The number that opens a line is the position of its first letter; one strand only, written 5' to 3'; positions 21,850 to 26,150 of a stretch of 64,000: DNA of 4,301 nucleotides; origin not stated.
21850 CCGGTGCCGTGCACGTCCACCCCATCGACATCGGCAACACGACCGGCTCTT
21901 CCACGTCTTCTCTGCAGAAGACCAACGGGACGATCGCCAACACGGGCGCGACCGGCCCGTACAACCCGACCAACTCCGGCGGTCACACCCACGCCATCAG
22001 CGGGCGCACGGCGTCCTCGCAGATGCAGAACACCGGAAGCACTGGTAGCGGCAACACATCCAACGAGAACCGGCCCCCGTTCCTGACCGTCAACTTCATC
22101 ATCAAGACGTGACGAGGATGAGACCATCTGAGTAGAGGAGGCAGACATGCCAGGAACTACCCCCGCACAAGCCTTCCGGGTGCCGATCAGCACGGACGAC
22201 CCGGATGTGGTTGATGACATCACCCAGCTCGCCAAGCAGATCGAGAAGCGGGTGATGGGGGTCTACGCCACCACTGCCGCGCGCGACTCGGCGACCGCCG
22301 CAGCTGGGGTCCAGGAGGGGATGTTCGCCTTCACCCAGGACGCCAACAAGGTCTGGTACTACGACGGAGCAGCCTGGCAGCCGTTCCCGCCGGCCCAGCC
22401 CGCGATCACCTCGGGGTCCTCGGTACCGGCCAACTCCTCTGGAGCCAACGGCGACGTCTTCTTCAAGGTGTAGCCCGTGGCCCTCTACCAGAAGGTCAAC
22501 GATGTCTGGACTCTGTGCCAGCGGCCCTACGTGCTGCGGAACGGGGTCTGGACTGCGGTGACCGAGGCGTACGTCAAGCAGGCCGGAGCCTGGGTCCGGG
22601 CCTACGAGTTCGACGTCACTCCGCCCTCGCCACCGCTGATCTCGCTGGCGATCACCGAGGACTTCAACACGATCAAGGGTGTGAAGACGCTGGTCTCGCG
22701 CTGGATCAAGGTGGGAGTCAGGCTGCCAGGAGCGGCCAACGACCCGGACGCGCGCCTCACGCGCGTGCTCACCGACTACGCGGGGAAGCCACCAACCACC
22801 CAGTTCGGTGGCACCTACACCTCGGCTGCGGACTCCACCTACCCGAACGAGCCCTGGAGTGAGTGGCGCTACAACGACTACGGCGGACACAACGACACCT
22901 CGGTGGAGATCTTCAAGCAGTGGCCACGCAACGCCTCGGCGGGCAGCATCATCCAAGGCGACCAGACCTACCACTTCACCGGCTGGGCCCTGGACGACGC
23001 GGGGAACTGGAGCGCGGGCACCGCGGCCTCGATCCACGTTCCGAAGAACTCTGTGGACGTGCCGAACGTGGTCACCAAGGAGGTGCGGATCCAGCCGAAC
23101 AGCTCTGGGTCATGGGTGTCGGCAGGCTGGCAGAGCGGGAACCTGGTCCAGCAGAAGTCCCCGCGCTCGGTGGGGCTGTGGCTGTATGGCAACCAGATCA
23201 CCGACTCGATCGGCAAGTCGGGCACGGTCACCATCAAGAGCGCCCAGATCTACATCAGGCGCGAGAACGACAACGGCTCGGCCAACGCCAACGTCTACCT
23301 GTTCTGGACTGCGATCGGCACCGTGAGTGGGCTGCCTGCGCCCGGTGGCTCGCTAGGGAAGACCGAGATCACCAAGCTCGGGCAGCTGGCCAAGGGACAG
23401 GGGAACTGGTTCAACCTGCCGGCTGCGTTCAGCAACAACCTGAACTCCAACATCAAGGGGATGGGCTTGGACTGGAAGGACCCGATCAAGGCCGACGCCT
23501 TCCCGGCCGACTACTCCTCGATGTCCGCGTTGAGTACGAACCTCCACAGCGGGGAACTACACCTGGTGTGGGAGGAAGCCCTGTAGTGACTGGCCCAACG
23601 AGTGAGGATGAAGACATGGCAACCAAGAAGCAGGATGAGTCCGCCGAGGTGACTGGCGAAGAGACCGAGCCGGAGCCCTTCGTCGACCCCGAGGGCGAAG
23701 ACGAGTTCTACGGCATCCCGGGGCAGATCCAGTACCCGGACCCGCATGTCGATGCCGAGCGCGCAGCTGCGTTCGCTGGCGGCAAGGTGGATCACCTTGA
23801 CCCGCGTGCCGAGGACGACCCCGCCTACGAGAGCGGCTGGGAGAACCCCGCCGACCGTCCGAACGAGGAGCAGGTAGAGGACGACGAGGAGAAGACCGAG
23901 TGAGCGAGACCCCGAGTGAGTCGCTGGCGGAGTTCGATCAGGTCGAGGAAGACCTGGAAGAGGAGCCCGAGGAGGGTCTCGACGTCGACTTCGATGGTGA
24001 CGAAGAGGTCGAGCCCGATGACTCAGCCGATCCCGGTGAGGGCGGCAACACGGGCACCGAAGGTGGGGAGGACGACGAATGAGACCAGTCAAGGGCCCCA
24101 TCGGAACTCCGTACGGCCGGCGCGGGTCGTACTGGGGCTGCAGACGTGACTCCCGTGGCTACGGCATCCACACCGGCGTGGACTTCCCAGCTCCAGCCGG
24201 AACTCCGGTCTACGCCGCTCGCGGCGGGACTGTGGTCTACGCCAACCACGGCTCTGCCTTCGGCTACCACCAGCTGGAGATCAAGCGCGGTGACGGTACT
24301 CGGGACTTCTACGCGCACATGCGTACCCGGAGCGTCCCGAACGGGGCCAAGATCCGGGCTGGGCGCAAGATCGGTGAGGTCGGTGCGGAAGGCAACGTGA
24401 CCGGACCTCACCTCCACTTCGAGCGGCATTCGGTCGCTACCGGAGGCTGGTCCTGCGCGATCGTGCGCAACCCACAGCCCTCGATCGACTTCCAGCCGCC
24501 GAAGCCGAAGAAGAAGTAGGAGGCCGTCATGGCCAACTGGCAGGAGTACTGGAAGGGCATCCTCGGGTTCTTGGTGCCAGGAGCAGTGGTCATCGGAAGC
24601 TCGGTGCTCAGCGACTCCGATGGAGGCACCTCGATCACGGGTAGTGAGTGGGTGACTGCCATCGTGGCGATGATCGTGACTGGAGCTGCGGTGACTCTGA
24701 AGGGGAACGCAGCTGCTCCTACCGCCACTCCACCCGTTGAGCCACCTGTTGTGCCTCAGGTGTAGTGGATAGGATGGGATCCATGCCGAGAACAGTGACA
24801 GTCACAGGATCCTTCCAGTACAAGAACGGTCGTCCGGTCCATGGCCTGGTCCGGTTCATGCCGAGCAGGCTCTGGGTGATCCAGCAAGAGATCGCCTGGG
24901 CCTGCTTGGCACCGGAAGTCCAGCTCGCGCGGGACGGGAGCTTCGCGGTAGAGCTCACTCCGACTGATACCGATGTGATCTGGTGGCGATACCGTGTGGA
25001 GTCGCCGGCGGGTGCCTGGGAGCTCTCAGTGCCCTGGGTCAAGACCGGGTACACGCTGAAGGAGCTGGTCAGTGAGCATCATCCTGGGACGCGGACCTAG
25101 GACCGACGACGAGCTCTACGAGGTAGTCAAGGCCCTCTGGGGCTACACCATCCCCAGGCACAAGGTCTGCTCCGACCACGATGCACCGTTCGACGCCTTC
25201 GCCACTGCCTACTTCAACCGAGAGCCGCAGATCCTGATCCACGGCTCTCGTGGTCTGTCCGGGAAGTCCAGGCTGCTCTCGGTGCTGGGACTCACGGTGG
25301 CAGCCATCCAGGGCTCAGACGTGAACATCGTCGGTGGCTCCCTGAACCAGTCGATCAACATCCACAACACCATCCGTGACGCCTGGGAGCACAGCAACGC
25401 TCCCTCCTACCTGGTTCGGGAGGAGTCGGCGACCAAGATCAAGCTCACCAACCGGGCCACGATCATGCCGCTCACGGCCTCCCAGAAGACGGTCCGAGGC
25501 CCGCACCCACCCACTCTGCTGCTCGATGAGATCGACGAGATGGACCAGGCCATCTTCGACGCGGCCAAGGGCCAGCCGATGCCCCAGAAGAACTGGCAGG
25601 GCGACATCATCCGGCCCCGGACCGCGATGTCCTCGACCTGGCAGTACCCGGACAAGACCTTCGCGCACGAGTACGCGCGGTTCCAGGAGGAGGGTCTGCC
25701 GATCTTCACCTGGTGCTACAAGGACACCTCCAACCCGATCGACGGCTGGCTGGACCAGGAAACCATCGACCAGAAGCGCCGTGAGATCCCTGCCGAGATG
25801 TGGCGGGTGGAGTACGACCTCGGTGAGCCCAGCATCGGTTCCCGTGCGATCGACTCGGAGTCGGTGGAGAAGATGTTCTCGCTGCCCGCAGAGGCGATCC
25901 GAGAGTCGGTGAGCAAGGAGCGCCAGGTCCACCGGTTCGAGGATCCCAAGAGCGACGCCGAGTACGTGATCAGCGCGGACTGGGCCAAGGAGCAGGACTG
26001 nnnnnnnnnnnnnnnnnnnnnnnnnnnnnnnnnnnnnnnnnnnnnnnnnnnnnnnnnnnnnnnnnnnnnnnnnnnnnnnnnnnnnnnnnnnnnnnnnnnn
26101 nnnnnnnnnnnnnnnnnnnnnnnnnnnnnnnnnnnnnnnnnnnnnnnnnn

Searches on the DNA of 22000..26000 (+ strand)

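Call 3: search_dna_similar(query=window:22000-26000:+, collection=phages, mode=near, max_rows=20)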
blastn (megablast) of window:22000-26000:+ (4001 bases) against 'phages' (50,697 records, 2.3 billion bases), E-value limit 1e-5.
No match.

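Call 9: search_dna_similar(query=window:23616-24079:+, collection=phages, mode=distant, max_rows=20, max_evalue=1)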
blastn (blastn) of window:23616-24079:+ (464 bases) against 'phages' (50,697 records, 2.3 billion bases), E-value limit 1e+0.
Records with a match: 26; places in all: 26; records where one place covers at least 80% of the query: 0.
Best place of each record, by identity: 90-95% 18; 80-90% 3; 60-80% 5.
By first word of the organism name: Mycobacterium 18; Microbacterium 8.
By host as written in the record: Mycobacterium smegmatis mc2 155 10; Mycobacterium smegmatis mc#155 5; Microbacterium foliorum NRRL B-24224 SEA 3; Microbacterium foliorum NRRL B-24224 2; Microbacterium paraoxydans NRRL B-14843 2; Mycobacterium sp. 2; Microbacterium foliorum 1; Mycobacterium smegmatis mc(2)155 1.
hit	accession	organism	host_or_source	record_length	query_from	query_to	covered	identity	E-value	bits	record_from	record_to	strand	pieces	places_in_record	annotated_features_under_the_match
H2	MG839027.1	Microbacterium phage Eleri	Microbacterium foliorum NRRL B-24224 SEA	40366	314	366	11%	77.4%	5e-1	41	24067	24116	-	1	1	34: hypothetical protein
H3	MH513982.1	Microbacterium phage Sansa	Microbacterium foliorum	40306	314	366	11%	77.4%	5e-1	41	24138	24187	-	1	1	33: hypothetical protein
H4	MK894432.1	Microbacterium phage Finny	Microbacterium foliorum NRRL B-24224 SEA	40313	314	366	11%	77.4%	5e-1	41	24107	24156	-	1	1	34: hypothetical protein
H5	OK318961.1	Microbacterium phage Saratos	Microbacterium foliorum NRRL B-24224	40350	314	366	11%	77.4%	5e-1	41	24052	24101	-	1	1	34: hypothetical protein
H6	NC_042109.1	Microbacterium phage Eleri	Microbacterium foliorum NRRL B-24224 SEA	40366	314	366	11%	77.4%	5e-1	41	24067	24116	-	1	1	34: hypothetical protein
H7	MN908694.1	Microbacterium phage RubyRalph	Microbacterium paraoxydans NRRL B-14843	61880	216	258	9%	83.7%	5e-1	42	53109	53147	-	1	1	83: hypothetical protein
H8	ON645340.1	Microbacterium phage Fransoyer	Microbacterium paraoxydans NRRL B-14843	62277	216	258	9%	83.7%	5e-1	42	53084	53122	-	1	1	81: hypothetical protein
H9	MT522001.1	Microbacterium phage Karate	Microbacterium foliorum NRRL B-24224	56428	248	280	7%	88.2%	5e-1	41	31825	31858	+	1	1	45: hypothetical protein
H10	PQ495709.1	Mycobacterium phage Nadezda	Mycobacterium smegmatis mc(2)155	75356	265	296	7%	90.6%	4e-2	46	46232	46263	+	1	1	RecT-like ssDNA annealing protein | hypothetical protein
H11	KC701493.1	Mycobacterium phage CASbig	Mycobacterium smegmatis mc2 155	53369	256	285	6%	90.0%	5e-1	42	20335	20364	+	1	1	hypothetical protein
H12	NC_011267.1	Mycobacterium phage Solon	Mycobacterium sp.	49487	256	285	6%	90.0%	5e-1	42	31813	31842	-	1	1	39: hypothetical protein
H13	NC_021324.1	Mycobacterium phage CASbig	Mycobacterium smegmatis mc2 155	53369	256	285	6%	90.0%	5e-1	42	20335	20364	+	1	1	hypothetical protein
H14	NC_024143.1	Mycobacterium phage Lamina13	Mycobacterium smegmatis mc2 155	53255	256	285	6%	90.0%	5e-1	42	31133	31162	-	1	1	39: hypothetical protein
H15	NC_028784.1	Mycobacterium phage Tasp14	Mycobacterium smegmatis mc2 155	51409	256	285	6%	90.0%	5e-1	42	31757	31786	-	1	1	hypothetical protein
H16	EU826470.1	Mycobacterium phage Solon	Mycobacterium sp.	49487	256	285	6%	90.0%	5e-1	42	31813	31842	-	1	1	39: hypothetical protein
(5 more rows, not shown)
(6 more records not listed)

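Call 86: search_rna_families(source=window, start=22000, end=26000, threshold=gathering)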
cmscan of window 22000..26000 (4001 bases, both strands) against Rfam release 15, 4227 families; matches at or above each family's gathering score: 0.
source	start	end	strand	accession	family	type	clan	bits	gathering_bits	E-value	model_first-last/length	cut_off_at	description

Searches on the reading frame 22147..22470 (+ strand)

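Call 5: search_protein_families(library=pfam, proteins=[window:22147-22470:+], max_evalue=0.1)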
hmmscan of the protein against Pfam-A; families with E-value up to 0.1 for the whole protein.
window:22147-22470:+ (108 aa): 0 families

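Call 6: search_protein_families(library=phrogs, proteins=[window:22147-22470:+], max_evalue=0.1)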
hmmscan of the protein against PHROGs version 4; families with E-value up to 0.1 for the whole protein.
window:22147-22470:+ (108 aa): 7 families
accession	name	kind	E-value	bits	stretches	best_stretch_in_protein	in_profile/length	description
phrog_16452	-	unknown function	1.1e-05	26.1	1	7-82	8-81/202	-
phrog_1959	-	unknown function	0.0019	18.8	1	9-98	16-110/298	-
phrog_33894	-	unknown function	0.0027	17.3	1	39-102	495-555/727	-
phrog_9081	-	unknown function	0.017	16.5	0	86-108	57-77/79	-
phrog_23630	-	unknown function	0.027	14.7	1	7-80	5-73/258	-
phrog_2803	-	unknown function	0.054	13.7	1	48-97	50-101/311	-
phrog_30742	-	tail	0.058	12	1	39-82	980-1018/1029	tail fiber protein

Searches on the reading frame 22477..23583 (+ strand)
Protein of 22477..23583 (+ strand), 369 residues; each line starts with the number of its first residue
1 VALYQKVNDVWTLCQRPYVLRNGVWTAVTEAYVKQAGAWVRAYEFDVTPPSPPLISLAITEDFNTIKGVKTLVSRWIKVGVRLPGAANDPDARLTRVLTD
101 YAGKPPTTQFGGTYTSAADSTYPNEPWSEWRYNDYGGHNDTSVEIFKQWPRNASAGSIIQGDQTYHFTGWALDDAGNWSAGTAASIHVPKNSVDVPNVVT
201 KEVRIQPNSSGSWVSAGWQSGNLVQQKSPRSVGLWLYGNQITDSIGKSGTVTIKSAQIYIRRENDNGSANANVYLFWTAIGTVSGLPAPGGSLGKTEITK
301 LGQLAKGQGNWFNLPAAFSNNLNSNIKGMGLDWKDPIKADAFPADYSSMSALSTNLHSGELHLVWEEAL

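Call 5: search_protein_families(library=pfam, proteins=[window:22477-23583:+], max_evalue=0.1)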
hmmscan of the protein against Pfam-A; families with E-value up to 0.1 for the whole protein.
window:22477-23583:+ (369 aa): 0 families

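Call 6: search_protein_families(library=phrogs, proteins=[window:22477-23583:+], max_evalue=0.1)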
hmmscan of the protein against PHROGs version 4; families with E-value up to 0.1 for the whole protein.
window:22477-23583:+ (369 aa): 1 family
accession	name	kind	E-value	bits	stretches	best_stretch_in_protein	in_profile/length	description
phrog_36019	-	unknown function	0.0011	19.8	1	1-44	1-44/229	-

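Call 74: search_protein_families(library=ncbifam, proteins=[window:22477-23583:+], max_evalue=0.1)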
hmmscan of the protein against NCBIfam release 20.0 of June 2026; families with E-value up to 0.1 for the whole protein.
window:22477-23583:+ (369 aa): 0 families

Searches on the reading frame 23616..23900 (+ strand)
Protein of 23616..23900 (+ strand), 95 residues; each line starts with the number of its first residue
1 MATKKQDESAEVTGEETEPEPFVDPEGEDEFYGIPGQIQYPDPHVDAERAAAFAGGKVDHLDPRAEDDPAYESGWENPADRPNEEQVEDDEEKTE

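Call 5: search_protein_families(library=pfam, proteins=[window:23616-23900:+], max_evalue=0.1)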
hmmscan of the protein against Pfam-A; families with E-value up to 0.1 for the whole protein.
window:23616-23900:+ (95 aa): 0 families

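Call 6: search_protein_families(library=phrogs, proteins=[window:23616-23900:+], max_evalue=0.1)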
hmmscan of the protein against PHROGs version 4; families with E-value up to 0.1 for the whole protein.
window:23616-23900:+ (95 aa): 0 families

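Call 25: find_homologous_proteins(query=window:23616-23900:+, max_evalue=0.01)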
Query window:23616-23900:+ (95 aa): 36 proteins with E <= 0.01 among 40 candidates.
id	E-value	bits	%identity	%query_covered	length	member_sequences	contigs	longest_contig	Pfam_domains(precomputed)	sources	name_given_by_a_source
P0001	1.4e-54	200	100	100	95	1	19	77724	-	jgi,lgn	jgi:hypothetical protein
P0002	1.4e-36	142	78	85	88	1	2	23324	-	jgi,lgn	jgi:hypothetical protein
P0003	4.8e-35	138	79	85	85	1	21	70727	-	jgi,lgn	jgi:hypothetical protein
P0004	9.3e-31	124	63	97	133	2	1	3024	-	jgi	jgi:hypothetical protein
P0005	7.6e-27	111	66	99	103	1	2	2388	-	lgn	-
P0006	2.0e-25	107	64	84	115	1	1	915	-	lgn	-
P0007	3.7e-25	106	69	75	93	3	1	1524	-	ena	-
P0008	2.5e-23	100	61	100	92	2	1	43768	-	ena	-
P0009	2.9e-23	100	60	100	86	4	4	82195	-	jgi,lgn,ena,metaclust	jgi:hypothetical protein|metaclust:\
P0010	4.7e-20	89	67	82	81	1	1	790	-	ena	-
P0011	1.2e-19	88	60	100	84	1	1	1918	-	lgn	-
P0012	2.1e-18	84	58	75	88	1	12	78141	-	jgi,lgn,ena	-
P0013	9.5e-18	82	60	93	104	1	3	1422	-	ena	-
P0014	1.3e-15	75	56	88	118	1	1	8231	-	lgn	-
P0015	1.8e-15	75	51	99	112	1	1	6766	-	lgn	-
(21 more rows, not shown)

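Call 33: predict_structure(alignment_id=A1)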
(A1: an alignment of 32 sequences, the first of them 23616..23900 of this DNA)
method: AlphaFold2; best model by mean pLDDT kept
length: 95 residues; sequences in the alignment: 32
mean_pLDDT: 67.6   pTM: 0.31
mean pLDDT of the five models: 67.6, 63.7, 63.6, 63.3, 60.9
residues with pLDDT >= 90: 1; 70-90: 46; 50-70: 37; < 50: 11
segments of 3 or more residues with pLDDT < 50: 8-13
pLDDT, mean of each block of 10 residues (from residue 1): 48 56 58 72 79 87 73 76 68 50
secondary structure, 60 per line:
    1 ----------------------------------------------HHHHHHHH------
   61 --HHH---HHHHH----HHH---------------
elements in order: H47-54 H69-73

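Call 34: search_protein_representatives(alignment_id=A1)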
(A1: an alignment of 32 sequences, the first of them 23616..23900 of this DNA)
Query: 32 sequences, 93 profile positions. Proteins with E-value up to 0.001 (for the whole library): 31; up to 1e-10: 22; up to 1e-30: 0. The best 31 are listed.
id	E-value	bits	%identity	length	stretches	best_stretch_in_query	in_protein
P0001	1.4e-29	118.1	-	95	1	1-90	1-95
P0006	5.5e-29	116.2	-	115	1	1-91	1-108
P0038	9.4e-24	99.4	-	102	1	7-90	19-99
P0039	4.2e-22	94.1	-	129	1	26-89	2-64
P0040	1.7e-21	92.2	-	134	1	7-92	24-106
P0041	2.3e-21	91.7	-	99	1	1-89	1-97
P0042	1.0e-19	86.5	-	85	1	16-91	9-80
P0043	1.1e-18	83.2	-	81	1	16-91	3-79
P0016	1.1e-17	79.9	-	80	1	6-67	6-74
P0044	4.1e-17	78.1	-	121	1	6-90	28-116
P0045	1.2e-16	76.6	-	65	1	11-68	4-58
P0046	5.3e-16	74.6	-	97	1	7-65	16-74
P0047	6.6e-15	71.0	-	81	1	7-76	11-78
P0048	1.2e-14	70.2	-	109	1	1-91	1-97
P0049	1.9e-14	69.6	-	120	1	8-90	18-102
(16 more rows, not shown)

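Call 44: find_related_loci(query=A1, collection=metagenome_contigs, flank=4000)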
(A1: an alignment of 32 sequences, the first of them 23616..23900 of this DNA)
Query A1 (95 aa) in metagenome_contigs; peptide patterns used: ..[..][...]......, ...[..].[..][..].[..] (x = any residue, [..] = any of these).
536 stretches matched a pattern; 16 encode a relative of the query (tblastn E <= 1e-3); 16 distinct loci.
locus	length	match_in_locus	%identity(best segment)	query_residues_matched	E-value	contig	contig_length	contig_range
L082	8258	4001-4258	60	1-95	6e-29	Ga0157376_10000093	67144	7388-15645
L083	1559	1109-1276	64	33-88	4e-18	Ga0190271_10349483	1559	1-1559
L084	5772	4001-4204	58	22-92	2e-17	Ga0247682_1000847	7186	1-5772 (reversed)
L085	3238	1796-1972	65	33-95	8e-16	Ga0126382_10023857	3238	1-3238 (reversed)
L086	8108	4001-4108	72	33-68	2e-12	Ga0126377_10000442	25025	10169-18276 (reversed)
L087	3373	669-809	57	15-61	4e-11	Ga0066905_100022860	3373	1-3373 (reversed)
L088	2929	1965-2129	64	33-85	2e-10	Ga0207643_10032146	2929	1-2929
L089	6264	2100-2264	64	33-85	2e-10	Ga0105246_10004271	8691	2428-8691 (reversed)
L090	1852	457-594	65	33-80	4e-9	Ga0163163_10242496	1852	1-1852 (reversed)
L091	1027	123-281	49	10-68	4e-9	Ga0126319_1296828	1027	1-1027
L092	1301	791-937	49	15-63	6e-9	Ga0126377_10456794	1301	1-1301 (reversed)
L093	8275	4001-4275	69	18-62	1e-8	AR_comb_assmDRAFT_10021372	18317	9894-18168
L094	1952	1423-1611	54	1-61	2e-7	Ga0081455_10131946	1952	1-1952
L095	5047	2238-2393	56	7-61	2e-6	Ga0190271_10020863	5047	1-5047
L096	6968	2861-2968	72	33-68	1e-5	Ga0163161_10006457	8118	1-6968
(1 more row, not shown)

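Call 70: search_solved_structures(query=A1, max_evalue=1)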
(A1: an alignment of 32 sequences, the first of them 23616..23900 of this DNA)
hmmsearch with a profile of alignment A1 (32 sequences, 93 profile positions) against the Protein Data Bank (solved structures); distinct sequences matched with E-value up to 1: 0.

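Call 73: search_protein_families(library=padloc, proteins=[window:23616-23900:+], max_evalue=1)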
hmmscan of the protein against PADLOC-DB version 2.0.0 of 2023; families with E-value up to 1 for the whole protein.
window:23616-23900:+ (95 aa): 0 families

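Call 74: search_protein_families(library=ncbifam, proteins=[window:23616-23900:+], max_evalue=0.1)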
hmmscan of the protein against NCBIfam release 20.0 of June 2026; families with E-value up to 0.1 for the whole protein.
window:23616-23900:+ (95 aa): 0 families

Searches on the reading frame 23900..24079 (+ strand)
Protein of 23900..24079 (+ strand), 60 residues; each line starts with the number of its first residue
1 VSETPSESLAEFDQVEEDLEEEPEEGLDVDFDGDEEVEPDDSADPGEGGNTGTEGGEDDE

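Call 5: search_protein_families(library=pfam, proteins=[window:23900-24079:+], max_evalue=0.1)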
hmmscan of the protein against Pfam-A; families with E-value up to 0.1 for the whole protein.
window:23900-24079:+ (60 aa): 0 families

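Call 6: search_protein_families(library=phrogs, proteins=[window:23900-24079:+], max_evalue=0.1)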
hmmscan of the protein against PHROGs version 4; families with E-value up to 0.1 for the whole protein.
window:23900-24079:+ (60 aa): 0 families

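Call 29: find_homologous_proteins(query=window:23900-24079:+, max_evalue=0.1)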
Query window:23900-24079:+ (60 aa): 1 proteins with E <= 0.1 among 3 candidates.
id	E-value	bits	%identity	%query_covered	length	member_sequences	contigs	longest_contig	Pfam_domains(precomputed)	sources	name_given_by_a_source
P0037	1.3e-25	106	98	100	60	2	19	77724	-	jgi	jgi:hypothetical protein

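Call 71: search_solved_structures(query=window:23900-24079:+, max_evalue=1)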
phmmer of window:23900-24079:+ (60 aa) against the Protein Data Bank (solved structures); distinct sequences matched with E-value up to 1: 0.

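Call 73: search_protein_families(library=padloc, proteins=[window:23900-24079:+], max_evalue=1)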
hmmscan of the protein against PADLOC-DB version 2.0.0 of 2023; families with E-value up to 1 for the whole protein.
window:23900-24079:+ (60 aa): 0 families

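Call 74: search_protein_families(library=ncbifam, proteins=[window:23900-24079:+], max_evalue=0.1)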
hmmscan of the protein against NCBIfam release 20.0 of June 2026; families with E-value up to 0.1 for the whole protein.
window:23900-24079:+ (60 aa): 0 families

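Call 78: predict_structure(protein=window:23900-24079:+)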
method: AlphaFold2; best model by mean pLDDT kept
length: 60 residues; sequences in the alignment: 1
mean_pLDDT: 65.4   pTM: 0.21
mean pLDDT of the five models: 65.4, 62.5, 59.1, 58.8, 58.4
residues with pLDDT >= 90: 0; 70-90: 20; 50-70: 39; < 50: 1
segments of 3 or more residues with pLDDT < 50: none
pLDDT, mean of each block of 10 residues (from residue 1): 72 76 60 61 58 65
secondary structure, 60 per line:
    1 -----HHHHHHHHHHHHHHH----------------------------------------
elements in order: H6-20
